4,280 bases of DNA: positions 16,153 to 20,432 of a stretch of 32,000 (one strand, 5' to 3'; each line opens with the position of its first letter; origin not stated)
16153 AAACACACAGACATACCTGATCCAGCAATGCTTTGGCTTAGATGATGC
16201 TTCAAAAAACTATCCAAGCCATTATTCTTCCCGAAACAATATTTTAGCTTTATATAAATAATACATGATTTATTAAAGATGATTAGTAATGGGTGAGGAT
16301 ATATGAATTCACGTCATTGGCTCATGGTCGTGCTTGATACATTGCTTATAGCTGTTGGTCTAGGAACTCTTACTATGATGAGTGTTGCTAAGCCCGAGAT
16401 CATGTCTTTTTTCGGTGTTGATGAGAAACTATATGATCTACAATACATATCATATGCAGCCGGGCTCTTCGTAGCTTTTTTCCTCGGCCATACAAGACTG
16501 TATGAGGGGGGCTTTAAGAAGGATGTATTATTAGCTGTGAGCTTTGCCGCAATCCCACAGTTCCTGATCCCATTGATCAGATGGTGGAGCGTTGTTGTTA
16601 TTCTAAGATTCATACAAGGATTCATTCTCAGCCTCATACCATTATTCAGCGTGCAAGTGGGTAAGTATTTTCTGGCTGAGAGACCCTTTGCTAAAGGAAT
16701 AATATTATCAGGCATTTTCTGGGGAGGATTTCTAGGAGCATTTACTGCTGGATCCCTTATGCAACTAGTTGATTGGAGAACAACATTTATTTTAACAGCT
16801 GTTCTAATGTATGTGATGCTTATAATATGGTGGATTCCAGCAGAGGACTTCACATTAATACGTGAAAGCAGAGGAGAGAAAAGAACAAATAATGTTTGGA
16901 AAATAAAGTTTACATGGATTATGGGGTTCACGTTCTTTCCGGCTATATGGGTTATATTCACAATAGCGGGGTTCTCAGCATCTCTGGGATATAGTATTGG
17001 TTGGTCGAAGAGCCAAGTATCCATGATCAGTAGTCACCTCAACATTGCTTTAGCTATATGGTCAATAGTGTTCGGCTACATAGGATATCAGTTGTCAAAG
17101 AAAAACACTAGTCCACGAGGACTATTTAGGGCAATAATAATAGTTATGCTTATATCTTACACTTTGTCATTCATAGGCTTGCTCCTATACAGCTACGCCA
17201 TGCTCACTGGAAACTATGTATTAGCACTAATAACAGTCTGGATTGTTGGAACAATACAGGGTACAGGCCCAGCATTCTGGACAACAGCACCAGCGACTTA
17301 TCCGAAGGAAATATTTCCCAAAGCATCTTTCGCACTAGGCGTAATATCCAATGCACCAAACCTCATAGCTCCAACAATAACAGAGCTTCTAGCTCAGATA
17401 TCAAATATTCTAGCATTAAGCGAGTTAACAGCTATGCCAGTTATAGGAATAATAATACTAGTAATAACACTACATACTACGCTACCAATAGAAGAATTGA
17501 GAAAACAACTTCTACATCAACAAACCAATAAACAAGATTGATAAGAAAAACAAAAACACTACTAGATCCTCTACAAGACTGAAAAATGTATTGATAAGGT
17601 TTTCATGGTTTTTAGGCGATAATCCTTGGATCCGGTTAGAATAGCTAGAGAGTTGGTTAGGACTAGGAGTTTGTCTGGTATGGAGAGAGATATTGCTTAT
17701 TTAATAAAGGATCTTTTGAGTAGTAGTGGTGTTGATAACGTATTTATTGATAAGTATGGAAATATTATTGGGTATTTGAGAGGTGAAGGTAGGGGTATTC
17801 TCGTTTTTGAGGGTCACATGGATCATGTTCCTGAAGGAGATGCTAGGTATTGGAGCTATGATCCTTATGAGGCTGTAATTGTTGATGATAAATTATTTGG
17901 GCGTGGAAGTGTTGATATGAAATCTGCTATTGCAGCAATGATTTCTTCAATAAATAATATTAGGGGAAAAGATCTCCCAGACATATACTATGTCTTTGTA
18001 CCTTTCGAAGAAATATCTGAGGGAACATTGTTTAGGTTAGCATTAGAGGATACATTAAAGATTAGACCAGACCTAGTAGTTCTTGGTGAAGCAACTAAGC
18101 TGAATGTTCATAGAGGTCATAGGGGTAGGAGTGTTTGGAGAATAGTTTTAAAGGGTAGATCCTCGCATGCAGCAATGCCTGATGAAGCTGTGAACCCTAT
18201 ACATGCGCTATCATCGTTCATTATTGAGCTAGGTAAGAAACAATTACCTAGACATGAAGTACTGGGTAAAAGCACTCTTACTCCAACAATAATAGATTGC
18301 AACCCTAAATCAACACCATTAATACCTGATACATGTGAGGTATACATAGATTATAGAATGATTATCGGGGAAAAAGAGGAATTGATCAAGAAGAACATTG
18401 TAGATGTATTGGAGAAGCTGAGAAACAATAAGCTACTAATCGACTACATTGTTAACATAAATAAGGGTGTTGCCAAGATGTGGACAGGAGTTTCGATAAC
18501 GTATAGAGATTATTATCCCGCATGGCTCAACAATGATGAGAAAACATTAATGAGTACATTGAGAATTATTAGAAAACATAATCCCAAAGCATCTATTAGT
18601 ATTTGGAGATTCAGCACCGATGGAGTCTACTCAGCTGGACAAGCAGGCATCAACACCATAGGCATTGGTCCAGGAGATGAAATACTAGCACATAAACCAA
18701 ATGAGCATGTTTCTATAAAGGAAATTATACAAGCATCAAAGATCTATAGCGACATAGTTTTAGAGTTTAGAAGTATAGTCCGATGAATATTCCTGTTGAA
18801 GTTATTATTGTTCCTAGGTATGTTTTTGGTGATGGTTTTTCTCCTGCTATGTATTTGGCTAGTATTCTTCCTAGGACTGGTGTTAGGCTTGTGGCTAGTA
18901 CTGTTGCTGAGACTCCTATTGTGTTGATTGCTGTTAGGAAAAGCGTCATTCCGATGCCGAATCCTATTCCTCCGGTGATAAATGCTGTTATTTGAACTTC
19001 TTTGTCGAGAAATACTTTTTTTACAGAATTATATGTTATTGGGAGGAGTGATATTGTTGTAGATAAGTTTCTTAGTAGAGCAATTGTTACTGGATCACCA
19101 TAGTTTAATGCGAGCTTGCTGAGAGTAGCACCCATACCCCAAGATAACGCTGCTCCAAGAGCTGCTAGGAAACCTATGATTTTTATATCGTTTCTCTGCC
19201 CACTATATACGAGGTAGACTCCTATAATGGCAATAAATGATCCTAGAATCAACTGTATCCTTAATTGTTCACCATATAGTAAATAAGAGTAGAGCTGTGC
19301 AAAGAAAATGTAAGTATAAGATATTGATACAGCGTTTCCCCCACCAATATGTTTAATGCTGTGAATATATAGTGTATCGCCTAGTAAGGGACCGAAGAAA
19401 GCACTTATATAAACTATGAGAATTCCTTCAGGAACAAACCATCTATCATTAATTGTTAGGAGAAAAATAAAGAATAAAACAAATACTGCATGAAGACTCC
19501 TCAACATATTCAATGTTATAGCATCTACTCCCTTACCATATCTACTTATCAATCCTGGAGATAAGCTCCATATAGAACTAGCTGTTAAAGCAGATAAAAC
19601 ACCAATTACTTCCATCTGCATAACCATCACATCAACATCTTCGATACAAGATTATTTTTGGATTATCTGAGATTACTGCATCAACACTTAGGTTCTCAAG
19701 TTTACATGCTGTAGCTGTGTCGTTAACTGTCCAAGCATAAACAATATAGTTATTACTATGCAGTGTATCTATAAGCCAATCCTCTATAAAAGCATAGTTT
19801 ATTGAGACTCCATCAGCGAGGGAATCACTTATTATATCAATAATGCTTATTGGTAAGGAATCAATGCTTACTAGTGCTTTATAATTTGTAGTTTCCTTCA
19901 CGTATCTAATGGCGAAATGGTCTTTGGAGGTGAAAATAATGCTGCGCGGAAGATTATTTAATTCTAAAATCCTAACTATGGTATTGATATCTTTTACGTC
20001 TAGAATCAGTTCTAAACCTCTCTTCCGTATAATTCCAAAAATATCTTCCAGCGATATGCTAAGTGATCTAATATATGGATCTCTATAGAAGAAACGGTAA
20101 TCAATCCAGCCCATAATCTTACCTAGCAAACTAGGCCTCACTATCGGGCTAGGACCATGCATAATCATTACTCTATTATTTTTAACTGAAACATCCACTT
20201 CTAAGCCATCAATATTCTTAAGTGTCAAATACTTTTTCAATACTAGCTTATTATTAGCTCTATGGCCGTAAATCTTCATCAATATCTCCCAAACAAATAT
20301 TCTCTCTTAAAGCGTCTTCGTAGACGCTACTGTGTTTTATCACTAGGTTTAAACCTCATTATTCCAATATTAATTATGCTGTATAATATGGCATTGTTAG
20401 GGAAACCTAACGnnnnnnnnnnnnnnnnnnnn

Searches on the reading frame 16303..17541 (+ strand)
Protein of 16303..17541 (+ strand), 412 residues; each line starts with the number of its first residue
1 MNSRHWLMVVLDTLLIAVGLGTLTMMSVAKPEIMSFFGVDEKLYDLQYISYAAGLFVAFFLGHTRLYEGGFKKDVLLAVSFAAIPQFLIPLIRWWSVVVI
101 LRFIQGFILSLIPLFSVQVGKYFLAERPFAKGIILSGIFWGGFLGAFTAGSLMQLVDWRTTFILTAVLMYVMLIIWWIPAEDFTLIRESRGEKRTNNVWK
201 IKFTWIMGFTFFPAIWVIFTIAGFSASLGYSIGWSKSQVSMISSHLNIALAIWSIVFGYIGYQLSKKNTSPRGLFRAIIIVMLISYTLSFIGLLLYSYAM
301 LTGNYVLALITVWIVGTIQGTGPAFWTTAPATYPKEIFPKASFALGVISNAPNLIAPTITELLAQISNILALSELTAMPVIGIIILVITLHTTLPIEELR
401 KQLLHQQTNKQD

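Call 43: search_protein_families(library=pfam, proteins=[window:16303-17541:+], max_evalue=0.0001)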
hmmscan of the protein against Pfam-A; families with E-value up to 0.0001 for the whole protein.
window:16303-17541:+ (412 aa): 1 family
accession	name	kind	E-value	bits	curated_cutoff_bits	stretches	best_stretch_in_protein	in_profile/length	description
PF07690.21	MFS_1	-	1.5e-21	77.2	33.4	1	20-357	9-347/347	Major Facilitator Superfamily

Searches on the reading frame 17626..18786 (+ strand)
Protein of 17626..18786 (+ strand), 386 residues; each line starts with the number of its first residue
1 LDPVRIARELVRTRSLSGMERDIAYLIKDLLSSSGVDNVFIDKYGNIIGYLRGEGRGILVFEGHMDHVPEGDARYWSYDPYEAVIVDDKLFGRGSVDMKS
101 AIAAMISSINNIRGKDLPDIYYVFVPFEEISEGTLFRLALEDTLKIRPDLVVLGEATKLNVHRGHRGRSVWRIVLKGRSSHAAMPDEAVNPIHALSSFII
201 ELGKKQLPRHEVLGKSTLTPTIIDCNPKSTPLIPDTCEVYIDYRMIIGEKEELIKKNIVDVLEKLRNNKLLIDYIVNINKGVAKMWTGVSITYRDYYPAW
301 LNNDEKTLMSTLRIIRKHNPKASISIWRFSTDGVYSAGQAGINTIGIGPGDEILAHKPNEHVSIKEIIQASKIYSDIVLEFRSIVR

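Call 43: search_protein_families(library=pfam, proteins=[window:17626-18786:+], max_evalue=0.0001)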
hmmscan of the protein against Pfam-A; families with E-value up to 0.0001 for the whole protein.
window:17626-18786:+ (386 aa): 2 families
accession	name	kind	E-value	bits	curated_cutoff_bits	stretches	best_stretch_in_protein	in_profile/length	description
PF01546.33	Peptidase_M20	-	6.9e-24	85.3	24.6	1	61-379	2-205/206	Peptidase family M20/M25/M40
PF07687.19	M20_dimer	-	1.4e-17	64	21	1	164-265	2-102/107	Peptidase dimerisation domain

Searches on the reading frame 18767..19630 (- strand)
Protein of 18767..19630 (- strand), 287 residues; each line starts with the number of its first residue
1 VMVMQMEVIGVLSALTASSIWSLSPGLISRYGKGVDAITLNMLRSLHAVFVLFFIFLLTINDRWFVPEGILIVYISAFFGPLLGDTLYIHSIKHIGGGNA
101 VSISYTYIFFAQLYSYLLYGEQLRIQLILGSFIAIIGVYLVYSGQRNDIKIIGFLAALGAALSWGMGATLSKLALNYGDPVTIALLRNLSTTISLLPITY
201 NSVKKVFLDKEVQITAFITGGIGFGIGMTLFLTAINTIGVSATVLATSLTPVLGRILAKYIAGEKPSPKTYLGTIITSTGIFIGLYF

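Call 43: search_protein_families(library=pfam, proteins=[window:18767-19630:-], max_evalue=0.0001)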
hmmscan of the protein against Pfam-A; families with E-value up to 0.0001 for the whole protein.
window:18767-19630:- (287 aa): 2 families
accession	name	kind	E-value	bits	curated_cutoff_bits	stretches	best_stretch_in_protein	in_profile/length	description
PF00892.27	EamA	-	1e-38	133.1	28.2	2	152-283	2-132/135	EamA-like transporter family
PF03151.22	TPT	-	1.4e-05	25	30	0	103-195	91-189/291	Triose-phosphate Transporter family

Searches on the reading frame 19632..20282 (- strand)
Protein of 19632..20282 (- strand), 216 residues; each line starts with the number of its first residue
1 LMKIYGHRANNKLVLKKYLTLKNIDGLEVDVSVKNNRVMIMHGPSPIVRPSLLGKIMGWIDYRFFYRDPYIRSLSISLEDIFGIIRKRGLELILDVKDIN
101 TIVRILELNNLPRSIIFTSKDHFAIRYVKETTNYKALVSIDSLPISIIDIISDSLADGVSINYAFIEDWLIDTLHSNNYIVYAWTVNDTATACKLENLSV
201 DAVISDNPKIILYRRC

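Call 3: search_protein_families(library=pfam, proteins=[window:19632-20282:-], max_evalue=0.01)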
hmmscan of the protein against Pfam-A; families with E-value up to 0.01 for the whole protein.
window:19632-20282:- (216 aa): 1 family
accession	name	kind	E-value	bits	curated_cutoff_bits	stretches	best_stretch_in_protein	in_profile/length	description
PF03009.23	GDPD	-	1.1e-08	36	23.6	1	97-209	122-243/244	Glycerophosphoryl diester phosphodiesterase family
